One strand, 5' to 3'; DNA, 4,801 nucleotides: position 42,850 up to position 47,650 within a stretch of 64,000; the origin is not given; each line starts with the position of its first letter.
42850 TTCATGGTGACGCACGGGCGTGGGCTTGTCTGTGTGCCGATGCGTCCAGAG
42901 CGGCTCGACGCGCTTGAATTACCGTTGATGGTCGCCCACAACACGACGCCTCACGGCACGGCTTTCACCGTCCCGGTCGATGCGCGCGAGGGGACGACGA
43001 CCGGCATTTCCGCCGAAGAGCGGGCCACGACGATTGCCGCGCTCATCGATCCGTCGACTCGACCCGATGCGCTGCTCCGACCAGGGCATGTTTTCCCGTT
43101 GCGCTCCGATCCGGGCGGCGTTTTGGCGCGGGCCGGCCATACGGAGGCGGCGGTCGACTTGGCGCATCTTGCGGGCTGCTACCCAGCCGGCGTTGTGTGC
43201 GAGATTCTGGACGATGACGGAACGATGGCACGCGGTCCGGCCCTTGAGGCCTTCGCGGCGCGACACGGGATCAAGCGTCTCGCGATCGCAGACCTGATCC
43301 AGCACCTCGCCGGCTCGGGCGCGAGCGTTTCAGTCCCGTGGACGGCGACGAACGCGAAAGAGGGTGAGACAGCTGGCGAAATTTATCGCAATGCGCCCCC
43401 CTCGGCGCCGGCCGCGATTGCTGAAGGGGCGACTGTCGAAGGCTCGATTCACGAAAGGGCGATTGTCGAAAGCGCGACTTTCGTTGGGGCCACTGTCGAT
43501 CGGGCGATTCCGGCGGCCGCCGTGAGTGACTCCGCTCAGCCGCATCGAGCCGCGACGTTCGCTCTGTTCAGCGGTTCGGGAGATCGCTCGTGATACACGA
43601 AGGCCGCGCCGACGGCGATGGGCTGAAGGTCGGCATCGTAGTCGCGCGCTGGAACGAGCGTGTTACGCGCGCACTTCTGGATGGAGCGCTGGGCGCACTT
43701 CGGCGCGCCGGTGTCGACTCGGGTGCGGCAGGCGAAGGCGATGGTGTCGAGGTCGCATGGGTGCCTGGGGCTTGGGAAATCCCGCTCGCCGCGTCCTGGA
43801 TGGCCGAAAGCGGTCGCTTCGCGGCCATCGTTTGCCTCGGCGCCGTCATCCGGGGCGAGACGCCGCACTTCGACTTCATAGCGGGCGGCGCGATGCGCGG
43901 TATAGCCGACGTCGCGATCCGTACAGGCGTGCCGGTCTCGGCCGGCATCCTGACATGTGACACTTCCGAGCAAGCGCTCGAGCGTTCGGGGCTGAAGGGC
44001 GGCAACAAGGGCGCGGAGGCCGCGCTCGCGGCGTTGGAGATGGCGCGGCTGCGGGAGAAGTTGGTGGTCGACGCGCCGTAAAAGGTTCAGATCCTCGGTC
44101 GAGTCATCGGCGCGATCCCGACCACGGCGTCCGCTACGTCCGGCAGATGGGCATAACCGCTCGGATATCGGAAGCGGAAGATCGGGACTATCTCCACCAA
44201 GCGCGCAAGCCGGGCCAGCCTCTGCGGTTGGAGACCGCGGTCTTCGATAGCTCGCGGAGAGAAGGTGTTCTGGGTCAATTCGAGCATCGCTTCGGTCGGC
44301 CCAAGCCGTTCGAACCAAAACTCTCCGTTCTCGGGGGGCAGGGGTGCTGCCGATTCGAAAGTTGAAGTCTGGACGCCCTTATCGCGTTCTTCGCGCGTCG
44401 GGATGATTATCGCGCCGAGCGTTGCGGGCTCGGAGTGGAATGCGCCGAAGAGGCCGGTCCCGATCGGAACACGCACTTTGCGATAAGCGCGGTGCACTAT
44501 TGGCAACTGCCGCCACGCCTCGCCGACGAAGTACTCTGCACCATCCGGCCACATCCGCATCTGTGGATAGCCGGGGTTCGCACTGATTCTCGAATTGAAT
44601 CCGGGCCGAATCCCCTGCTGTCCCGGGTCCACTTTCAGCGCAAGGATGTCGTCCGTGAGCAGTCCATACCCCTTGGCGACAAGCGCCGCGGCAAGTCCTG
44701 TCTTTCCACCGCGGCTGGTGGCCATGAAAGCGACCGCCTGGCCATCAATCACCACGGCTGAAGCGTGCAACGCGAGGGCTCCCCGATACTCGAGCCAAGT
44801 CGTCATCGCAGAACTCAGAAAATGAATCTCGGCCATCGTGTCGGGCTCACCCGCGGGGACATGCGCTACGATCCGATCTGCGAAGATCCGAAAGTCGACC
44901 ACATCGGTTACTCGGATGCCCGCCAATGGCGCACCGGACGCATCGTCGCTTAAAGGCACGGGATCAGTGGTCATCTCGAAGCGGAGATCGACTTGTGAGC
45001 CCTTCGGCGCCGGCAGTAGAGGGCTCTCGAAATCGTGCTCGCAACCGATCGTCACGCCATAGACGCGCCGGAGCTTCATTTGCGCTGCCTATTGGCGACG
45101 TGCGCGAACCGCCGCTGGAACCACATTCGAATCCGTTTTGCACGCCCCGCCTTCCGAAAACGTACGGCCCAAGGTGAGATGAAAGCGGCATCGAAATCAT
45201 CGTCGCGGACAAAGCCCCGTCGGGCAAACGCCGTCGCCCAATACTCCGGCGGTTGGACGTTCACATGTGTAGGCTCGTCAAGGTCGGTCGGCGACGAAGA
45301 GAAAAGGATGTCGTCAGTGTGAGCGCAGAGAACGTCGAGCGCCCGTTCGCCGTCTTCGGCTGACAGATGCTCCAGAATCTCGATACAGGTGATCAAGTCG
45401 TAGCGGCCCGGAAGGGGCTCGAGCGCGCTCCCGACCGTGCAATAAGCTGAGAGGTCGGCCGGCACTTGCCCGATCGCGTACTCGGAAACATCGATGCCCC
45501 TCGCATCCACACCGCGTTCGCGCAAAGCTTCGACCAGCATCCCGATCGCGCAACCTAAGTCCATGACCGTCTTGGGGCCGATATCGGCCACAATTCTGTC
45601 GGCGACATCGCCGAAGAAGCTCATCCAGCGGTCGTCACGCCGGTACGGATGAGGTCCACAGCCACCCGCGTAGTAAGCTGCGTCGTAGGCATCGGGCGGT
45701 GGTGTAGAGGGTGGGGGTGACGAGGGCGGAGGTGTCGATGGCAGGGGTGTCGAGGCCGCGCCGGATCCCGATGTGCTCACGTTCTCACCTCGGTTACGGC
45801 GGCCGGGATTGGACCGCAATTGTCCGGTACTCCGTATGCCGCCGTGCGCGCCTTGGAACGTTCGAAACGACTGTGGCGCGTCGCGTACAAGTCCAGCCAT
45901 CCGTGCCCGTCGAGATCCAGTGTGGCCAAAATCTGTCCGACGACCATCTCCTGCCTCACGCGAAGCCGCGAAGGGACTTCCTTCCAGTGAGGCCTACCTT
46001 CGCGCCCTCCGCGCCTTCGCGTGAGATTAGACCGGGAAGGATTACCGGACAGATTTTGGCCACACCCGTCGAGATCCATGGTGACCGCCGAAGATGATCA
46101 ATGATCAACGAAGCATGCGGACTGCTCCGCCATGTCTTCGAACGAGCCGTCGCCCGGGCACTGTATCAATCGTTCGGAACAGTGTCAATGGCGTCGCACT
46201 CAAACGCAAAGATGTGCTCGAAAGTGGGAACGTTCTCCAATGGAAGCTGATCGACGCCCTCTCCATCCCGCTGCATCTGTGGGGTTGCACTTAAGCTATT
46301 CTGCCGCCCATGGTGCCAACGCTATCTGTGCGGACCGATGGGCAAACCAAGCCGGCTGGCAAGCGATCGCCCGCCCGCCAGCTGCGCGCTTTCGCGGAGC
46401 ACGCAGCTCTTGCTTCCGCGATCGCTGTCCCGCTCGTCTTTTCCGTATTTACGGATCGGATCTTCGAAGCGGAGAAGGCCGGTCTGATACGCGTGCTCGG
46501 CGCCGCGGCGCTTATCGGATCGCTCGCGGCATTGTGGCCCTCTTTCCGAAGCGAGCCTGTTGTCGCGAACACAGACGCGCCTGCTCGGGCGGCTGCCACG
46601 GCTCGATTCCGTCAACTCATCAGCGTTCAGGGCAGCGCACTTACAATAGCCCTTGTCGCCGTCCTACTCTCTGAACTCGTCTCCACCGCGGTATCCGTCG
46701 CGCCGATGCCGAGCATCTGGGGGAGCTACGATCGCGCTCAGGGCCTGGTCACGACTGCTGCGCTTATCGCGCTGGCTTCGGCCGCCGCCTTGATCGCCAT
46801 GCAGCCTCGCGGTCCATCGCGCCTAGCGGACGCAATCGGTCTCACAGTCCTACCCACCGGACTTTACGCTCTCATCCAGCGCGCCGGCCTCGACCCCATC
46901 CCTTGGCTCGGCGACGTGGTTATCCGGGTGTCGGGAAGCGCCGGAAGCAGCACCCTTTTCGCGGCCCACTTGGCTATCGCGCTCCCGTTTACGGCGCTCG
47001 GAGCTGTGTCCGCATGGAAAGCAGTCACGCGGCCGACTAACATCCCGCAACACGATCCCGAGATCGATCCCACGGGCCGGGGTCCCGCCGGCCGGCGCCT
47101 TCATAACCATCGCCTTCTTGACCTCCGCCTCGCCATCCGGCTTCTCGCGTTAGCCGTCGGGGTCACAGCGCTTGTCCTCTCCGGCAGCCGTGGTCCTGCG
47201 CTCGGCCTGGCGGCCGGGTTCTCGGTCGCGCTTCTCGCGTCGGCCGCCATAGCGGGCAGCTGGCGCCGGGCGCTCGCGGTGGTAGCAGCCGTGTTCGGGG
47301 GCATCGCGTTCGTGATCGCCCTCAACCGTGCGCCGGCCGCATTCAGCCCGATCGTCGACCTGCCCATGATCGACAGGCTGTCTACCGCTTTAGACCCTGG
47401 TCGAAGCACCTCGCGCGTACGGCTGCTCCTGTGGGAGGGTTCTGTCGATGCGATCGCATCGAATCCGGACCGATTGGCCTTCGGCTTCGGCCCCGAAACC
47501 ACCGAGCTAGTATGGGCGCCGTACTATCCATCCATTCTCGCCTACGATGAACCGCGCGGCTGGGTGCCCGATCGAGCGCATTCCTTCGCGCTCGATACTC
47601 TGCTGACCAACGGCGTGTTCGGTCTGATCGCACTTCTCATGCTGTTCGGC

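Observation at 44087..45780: HprK-related P-loop kinase-like gene translationally coupled to a SAM methyltransferase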

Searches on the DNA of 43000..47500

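Call 7: search_rna_families(source=window, start=43000, end=47500, threshold=evalue, max_evalue=1)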
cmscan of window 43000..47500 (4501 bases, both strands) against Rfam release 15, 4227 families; matches with E-value up to 1: 0.
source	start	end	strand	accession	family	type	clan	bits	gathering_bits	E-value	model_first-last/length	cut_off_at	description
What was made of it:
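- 45906..46086 (.): Nested hairpin element in the divergent intergenic region. It has 20-nt perfect arms, an inner pair of 21-nt arms, and 22-nt flanking direct repeats. No Rfam hit (call 7).
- Tried and rejected: Rfam: a search of 43000-47500 found nothing, so the hairpin is not a known RNA family (call 7).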

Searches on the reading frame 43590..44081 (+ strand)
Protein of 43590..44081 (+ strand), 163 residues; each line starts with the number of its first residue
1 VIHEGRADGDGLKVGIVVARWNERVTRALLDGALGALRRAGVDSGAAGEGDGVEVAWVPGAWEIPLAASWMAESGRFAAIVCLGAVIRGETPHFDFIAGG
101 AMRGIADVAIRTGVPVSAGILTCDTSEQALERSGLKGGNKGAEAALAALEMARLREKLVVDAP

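Call 3: search_protein_families(library=pfam, proteins=[window:43590-44081:+], max_evalue=0.1)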
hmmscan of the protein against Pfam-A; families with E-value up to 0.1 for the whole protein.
window:43590-44081:+ (163 aa): 1 family
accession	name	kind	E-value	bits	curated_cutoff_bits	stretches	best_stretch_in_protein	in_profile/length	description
PF00885.24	DMRL_synthase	-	1.4e-52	177.7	26.7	1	11-155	1-138/139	6,7-dimethyl-8-ribityllumazine synthase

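Call 36: list_cluster_members(proteins=[P0001, window:43590-44081:+, window:46310-49642:+])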
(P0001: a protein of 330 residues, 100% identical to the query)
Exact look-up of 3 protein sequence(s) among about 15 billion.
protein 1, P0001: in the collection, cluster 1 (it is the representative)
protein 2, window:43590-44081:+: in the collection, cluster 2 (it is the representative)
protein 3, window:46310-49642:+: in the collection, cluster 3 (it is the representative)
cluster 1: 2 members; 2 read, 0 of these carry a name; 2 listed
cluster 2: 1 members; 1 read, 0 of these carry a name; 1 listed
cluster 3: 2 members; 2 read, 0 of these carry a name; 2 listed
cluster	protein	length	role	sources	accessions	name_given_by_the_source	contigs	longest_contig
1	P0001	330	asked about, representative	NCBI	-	-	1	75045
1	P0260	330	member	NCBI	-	-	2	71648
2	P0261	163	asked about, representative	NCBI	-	-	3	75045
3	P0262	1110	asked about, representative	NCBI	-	-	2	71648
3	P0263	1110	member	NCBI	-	-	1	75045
